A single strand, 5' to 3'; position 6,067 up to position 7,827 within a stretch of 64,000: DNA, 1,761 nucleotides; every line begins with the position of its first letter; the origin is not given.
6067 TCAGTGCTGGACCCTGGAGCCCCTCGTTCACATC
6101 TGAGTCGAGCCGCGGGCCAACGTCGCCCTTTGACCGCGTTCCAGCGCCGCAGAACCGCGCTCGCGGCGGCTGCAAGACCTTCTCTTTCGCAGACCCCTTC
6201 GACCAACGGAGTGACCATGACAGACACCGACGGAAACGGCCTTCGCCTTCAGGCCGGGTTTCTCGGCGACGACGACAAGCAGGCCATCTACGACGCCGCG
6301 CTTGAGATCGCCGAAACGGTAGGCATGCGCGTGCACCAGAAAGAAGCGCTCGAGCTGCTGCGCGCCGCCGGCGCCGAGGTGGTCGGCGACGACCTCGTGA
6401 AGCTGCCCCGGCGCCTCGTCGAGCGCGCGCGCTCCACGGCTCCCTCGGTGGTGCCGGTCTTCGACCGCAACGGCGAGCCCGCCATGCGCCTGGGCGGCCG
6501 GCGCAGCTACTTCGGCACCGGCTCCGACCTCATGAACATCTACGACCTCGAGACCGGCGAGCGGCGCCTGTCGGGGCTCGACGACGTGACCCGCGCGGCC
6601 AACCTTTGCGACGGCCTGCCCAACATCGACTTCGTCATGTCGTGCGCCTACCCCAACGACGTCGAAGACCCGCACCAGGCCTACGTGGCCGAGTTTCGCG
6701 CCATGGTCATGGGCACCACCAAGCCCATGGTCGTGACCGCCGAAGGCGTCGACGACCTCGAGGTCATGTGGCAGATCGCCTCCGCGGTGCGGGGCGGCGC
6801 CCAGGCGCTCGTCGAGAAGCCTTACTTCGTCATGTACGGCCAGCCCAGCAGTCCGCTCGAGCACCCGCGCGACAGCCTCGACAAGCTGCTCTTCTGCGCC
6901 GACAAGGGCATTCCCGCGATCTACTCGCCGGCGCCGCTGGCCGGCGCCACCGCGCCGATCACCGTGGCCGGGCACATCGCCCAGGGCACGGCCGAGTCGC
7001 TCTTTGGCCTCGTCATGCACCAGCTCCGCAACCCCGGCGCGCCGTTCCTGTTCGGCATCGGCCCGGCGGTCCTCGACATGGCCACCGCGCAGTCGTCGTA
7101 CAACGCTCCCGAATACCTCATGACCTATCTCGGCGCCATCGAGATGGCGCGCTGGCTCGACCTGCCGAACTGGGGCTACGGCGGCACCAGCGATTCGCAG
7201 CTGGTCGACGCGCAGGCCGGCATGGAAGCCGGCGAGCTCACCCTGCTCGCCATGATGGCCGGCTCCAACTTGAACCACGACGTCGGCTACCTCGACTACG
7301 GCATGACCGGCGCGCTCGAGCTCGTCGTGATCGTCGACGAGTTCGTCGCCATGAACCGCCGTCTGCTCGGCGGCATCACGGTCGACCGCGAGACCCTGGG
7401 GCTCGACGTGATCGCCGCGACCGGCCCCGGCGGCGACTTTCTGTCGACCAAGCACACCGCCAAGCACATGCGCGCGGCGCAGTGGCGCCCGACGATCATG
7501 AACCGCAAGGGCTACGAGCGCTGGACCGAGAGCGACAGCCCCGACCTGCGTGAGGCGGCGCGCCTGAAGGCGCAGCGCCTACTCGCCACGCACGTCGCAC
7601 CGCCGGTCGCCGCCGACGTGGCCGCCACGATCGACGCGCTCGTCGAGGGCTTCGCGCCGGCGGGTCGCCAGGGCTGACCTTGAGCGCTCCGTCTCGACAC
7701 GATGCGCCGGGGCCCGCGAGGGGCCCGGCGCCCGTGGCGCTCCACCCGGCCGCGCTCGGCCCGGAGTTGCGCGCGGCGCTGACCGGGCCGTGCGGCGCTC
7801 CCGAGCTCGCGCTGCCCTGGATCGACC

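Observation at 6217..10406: mttB-like methyltransferase + Cys-rich Fe-S protein + MIO-less ammonia-lyase homologue: candidate trimethylated-amino-acid (hercynine/ergothioneine-type) catabolic module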

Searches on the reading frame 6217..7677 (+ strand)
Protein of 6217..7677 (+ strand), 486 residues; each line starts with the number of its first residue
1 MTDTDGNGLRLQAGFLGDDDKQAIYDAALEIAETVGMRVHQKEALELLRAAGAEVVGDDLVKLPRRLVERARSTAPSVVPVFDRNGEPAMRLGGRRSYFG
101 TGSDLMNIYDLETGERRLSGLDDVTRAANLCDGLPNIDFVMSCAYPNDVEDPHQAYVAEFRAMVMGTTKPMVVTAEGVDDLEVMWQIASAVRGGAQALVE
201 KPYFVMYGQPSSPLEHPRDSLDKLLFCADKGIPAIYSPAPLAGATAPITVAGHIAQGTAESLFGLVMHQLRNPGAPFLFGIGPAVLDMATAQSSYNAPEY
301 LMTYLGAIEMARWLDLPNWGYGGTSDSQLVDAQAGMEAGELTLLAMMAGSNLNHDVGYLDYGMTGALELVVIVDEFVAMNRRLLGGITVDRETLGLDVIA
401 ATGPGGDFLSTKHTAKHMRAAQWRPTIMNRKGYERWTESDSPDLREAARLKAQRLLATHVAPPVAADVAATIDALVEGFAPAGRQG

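Call 7: search_protein_families(library=pfam, proteins=[window:6217-7677:+], max_evalue=0.01)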
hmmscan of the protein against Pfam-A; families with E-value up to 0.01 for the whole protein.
window:6217-7677:+ (486 aa): 1 family
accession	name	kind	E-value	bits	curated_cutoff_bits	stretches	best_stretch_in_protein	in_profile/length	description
PF06253.16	MTTB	-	9e-82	275.1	25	1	16-476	34-492/500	Trimethylamine methyltransferase (MTTB)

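Call 9: search_protein_families(library=ncbifam, proteins=[window:6217-7677:+], max_evalue=0.01)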
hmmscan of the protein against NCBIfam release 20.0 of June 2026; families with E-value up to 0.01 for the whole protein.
window:6217-7677:+ (486 aa): 2 families
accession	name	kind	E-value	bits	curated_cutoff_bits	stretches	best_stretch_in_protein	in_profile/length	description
TIGR02369.2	trimeth_pyl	equivalog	1.1e-108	363.8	525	1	15-477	5-466/469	[trimethylamine--corrinoid protein] Co-methyltransferase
TIGR04511.1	SagB_rel_DH_2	exception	0.0077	15.3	240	0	411-471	98-159/380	putative peptide maturation dehydrogenase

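Call 53: search_solved_structures(query=window:6217-7677:+, max_evalue=0.001, show_alignments=3)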
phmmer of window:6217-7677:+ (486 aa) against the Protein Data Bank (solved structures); distinct sequences matched with E-value up to 0.001: 5.
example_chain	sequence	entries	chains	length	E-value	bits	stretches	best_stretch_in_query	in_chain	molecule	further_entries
2qne_A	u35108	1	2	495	1.5e-61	211.9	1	8-476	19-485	Putative methyltransferase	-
9yce_A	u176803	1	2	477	2.5e-61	211.1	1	14-476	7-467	Glycine betaine methyltransferase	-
7xcl_A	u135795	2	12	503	1.7e-50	175.4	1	15-478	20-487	Trimethylamine methyltransferase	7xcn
7xcm_A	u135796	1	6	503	1.9e-50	175.2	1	15-478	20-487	Trimethylamine methyltransferase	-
4yyc_A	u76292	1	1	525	5.2e-38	134.2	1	19-464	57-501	Putative trimethylamine methyltransferase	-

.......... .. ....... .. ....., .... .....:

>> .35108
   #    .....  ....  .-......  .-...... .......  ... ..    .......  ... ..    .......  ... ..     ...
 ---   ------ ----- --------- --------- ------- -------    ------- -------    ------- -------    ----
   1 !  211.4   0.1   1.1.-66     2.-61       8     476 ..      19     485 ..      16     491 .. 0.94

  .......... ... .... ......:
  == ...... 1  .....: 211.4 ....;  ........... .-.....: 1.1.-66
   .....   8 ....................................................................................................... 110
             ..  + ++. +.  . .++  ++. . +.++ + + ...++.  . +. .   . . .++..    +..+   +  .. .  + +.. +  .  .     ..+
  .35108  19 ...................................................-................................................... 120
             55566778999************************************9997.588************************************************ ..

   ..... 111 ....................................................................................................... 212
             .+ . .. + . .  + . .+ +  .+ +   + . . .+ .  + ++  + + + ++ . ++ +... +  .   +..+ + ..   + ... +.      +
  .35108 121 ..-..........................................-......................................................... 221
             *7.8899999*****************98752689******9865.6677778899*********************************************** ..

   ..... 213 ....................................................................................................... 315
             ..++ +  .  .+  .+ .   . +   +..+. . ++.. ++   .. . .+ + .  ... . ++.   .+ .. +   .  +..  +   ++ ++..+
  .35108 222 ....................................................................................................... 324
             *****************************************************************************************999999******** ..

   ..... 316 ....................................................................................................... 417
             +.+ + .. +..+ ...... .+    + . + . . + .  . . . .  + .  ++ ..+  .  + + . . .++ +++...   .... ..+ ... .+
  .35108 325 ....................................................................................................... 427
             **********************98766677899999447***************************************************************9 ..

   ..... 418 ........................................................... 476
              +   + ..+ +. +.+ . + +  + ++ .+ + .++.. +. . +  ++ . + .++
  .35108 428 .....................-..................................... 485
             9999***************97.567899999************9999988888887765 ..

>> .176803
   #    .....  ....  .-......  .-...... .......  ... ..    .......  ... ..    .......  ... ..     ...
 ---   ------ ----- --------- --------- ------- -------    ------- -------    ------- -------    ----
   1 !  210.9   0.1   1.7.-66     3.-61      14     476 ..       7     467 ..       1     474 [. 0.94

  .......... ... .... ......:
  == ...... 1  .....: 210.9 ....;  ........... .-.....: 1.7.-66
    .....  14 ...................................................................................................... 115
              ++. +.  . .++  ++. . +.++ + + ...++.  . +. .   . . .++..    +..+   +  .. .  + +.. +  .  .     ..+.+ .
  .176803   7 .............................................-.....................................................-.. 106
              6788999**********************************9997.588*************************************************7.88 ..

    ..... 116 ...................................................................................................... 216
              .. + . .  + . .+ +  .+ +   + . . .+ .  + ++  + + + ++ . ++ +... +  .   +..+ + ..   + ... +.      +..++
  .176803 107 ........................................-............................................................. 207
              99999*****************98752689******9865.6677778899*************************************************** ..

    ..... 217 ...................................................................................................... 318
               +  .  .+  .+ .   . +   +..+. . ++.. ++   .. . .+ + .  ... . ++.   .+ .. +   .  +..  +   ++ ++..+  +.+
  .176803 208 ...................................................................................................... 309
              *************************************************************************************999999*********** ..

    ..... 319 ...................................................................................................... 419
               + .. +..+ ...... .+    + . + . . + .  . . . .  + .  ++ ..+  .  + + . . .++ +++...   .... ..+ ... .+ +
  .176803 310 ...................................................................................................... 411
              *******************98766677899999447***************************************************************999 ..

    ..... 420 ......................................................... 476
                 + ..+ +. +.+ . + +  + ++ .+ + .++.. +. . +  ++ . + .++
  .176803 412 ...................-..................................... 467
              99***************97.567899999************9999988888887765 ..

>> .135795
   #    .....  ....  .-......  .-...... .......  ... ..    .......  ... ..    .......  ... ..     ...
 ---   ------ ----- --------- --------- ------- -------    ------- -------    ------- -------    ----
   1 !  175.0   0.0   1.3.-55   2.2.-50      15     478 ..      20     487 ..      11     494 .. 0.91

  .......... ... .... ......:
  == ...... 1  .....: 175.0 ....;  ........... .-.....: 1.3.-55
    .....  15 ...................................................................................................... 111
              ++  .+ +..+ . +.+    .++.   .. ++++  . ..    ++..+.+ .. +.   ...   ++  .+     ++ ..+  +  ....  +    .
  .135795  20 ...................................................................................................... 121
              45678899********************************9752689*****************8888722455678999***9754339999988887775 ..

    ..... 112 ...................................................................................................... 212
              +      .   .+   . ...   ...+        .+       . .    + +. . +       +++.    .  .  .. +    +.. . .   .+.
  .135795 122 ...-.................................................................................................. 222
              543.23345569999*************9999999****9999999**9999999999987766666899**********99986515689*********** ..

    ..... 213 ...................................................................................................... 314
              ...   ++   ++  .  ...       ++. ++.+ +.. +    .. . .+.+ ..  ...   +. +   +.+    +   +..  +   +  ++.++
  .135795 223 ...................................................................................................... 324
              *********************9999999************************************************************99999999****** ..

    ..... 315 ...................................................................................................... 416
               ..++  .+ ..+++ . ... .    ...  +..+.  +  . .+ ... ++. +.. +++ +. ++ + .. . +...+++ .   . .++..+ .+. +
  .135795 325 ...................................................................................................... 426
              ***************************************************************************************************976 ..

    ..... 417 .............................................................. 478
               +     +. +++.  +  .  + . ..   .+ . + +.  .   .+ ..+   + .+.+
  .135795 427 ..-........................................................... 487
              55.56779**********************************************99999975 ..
